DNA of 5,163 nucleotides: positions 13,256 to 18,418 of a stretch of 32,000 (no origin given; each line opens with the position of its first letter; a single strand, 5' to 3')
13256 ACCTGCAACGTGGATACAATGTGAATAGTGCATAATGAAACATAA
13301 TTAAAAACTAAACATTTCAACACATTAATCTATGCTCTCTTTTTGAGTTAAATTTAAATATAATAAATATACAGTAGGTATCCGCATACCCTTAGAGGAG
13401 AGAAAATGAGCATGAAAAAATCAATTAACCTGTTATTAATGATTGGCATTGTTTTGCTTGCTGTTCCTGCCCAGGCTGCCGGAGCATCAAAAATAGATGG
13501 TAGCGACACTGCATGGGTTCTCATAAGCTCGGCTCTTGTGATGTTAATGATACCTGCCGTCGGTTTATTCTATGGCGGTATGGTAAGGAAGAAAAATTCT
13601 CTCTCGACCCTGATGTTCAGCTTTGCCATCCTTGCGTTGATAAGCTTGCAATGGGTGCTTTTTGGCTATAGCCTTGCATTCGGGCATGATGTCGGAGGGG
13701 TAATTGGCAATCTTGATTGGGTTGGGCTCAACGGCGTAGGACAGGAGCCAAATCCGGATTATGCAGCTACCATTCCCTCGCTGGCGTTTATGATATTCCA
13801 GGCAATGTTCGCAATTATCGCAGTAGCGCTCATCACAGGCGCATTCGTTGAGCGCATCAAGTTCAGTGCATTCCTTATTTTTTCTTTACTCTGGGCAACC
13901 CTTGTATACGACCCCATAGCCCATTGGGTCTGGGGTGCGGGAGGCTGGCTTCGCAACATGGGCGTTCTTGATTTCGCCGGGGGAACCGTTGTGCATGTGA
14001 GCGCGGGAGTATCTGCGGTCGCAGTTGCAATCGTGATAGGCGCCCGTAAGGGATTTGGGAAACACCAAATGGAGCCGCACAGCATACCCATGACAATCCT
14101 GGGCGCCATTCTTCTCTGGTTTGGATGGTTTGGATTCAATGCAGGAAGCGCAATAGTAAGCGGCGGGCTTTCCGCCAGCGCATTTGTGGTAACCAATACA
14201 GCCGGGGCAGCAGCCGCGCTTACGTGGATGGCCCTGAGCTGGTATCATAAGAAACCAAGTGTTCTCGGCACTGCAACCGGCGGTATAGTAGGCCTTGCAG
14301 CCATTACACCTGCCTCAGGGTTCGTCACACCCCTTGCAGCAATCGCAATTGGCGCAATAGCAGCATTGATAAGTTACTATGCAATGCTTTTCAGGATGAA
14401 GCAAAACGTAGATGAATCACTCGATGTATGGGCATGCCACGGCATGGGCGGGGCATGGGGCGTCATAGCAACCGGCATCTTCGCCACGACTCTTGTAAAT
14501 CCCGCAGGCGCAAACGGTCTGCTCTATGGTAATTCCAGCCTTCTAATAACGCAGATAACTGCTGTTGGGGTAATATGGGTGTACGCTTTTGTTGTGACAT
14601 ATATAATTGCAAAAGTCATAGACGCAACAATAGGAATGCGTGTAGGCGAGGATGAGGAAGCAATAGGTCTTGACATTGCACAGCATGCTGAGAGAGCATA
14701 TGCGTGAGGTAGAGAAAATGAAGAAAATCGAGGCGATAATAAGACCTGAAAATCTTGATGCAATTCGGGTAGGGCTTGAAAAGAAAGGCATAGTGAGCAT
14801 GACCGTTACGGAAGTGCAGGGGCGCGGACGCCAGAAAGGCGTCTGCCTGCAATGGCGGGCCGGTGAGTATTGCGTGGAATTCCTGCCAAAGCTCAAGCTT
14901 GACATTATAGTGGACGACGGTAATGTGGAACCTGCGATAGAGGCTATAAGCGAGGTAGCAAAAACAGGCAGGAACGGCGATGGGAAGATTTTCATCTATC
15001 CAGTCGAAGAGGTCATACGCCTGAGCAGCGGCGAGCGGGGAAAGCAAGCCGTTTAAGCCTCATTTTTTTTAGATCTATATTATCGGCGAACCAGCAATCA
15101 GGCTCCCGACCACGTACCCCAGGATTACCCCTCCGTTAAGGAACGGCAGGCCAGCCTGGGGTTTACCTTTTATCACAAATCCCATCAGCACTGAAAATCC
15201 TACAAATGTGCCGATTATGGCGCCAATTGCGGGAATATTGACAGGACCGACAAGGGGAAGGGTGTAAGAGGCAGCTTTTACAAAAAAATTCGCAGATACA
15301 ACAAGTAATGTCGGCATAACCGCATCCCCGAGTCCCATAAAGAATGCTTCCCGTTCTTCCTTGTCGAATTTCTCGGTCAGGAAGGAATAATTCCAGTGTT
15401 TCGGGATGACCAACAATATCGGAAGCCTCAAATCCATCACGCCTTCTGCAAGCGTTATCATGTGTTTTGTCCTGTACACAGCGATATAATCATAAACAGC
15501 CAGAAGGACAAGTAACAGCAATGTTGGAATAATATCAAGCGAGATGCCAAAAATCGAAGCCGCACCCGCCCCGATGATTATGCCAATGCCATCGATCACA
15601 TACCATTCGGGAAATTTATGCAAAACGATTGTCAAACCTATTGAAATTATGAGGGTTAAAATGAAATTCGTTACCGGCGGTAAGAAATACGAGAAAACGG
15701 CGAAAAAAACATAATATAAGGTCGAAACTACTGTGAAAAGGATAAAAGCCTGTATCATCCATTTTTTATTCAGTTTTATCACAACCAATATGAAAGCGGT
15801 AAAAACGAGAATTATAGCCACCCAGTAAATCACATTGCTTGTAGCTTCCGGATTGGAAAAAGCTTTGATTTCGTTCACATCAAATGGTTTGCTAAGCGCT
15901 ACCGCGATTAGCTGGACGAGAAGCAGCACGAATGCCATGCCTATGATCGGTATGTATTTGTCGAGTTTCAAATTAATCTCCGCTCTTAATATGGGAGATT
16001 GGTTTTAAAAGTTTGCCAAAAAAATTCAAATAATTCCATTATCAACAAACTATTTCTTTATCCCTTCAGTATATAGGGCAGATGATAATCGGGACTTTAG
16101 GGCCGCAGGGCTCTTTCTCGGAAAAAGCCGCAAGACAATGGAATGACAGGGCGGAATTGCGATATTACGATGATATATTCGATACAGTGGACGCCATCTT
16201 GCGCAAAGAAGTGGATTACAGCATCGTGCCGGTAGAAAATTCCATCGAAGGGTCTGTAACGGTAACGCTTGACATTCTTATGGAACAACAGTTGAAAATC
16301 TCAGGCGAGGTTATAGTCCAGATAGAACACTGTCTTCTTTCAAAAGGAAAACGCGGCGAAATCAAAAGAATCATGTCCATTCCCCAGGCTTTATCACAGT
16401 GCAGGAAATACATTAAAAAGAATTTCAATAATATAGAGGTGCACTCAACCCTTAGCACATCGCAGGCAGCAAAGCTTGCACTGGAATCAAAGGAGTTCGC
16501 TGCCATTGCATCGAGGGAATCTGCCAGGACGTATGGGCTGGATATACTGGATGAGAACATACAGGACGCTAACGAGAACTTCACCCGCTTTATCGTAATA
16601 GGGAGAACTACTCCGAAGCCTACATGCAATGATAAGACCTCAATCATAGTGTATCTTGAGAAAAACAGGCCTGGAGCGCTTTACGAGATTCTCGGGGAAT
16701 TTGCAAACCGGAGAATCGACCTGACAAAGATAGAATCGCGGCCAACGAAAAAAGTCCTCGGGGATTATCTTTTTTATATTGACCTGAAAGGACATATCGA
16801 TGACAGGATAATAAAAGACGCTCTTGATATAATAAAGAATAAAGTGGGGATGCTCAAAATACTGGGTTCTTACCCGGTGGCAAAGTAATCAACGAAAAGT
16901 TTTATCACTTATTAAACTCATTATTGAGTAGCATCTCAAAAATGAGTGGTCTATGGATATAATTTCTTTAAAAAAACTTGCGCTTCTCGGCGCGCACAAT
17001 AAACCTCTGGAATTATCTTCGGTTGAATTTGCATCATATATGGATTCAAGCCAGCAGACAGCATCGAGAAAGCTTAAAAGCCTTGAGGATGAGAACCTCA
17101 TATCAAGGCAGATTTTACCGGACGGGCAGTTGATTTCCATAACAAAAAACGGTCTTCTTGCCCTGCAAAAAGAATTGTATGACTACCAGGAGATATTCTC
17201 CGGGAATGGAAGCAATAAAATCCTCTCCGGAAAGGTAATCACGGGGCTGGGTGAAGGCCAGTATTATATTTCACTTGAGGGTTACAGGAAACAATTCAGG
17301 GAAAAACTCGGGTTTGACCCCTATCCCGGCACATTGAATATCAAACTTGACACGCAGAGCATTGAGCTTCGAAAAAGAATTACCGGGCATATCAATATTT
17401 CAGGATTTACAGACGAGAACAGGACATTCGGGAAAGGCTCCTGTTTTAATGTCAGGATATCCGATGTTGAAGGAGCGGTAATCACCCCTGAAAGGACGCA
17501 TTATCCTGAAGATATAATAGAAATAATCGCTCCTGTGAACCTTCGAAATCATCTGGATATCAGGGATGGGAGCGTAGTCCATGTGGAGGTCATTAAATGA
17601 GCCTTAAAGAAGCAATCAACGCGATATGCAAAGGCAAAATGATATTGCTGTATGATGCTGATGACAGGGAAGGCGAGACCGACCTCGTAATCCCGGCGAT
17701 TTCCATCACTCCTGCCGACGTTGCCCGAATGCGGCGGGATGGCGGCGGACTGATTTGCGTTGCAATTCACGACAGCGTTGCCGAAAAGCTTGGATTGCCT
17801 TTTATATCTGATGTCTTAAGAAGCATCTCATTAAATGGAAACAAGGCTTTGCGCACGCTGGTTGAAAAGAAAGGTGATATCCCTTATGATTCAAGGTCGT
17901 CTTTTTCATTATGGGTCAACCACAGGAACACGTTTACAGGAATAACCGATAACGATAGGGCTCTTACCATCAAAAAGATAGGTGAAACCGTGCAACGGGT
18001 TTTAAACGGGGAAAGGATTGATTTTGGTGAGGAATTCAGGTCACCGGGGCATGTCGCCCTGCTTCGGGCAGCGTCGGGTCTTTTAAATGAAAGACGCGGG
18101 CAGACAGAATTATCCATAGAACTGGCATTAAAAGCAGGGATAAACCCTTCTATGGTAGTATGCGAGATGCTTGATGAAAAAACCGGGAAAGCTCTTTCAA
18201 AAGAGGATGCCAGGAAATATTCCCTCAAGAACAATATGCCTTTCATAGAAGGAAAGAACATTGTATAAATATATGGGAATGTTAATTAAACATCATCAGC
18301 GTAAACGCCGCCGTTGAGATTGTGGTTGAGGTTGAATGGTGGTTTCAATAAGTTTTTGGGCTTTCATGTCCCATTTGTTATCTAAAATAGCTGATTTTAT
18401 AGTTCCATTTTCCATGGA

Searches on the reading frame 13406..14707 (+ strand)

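Call 42: search_protein_families(library=pfam, proteins=[window:13406-14707:+], max_evalue=0.001)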
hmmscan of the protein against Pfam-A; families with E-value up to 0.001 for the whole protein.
window:13406-14707:+ (433 aa): 1 family
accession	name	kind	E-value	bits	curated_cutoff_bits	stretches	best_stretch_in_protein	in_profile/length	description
PF00909.26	Ammonium_transp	-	2.6e-126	422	23.2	1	36-432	1-399/399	Ammonium Transporter Family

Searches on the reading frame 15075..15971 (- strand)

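Call 42: search_protein_families(library=pfam, proteins=[window:15075-15971:-], max_evalue=0.001)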
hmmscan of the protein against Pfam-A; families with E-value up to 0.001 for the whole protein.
window:15075-15971:- (298 aa): 1 family
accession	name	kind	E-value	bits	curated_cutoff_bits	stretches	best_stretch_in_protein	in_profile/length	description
PF06550.16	SPP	-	3.9e-96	322.3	23.9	1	15-294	3-282/283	Signal-peptide peptidase, presenilin aspartyl protease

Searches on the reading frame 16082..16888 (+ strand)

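Call 42: search_protein_families(library=pfam, proteins=[window:16082-16888:+], max_evalue=0.001)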
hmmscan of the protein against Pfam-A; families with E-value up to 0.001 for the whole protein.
window:16082-16888:+ (268 aa): 2 families
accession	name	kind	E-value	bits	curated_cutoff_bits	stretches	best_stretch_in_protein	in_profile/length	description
PF00800.23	PDT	-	1.3e-60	204.7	25.2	1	3-176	1-179/181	Prephenate dehydratase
PF01842.31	ACT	-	2.6e-10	40.3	27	1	186-249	1-62/66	ACT domain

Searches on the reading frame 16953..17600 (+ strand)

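Call 42: search_protein_families(library=pfam, proteins=[window:16953-17600:+], max_evalue=0.001)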
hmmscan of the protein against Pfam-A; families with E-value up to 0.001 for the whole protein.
window:16953-17600:+ (215 aa): 4 families
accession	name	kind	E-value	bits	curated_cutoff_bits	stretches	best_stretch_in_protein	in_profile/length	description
PF01982.22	CTP-dep_RFKase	-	3.6e-45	153.2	25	1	95-213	1-121/121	Domain of unknown function DUF120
PF01047.28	MarR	-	1.5e-05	25.2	24.6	1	18-56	17-53/59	MarR family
PF12802.13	MarR_2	-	5e-05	23.8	27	1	9-56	11-56/61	MarR family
PF13545.12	HTH_Crp_2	-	0.00014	22.2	27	1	18-52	20-55/70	Crp-like helix-turn-helix domain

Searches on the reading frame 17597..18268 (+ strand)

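Call 42: search_protein_families(library=pfam, proteins=[window:17597-18268:+], max_evalue=0.001)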
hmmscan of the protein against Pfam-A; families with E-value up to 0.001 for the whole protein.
window:17597-18268:+ (223 aa): 1 family
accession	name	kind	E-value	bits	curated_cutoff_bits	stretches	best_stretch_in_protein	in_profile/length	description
PF00926.24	DHBP_synthase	-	2.1e-55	187.7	26.4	1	4-223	1-189/191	3,4-dihydroxy-2-butanone 4-phosphate synthase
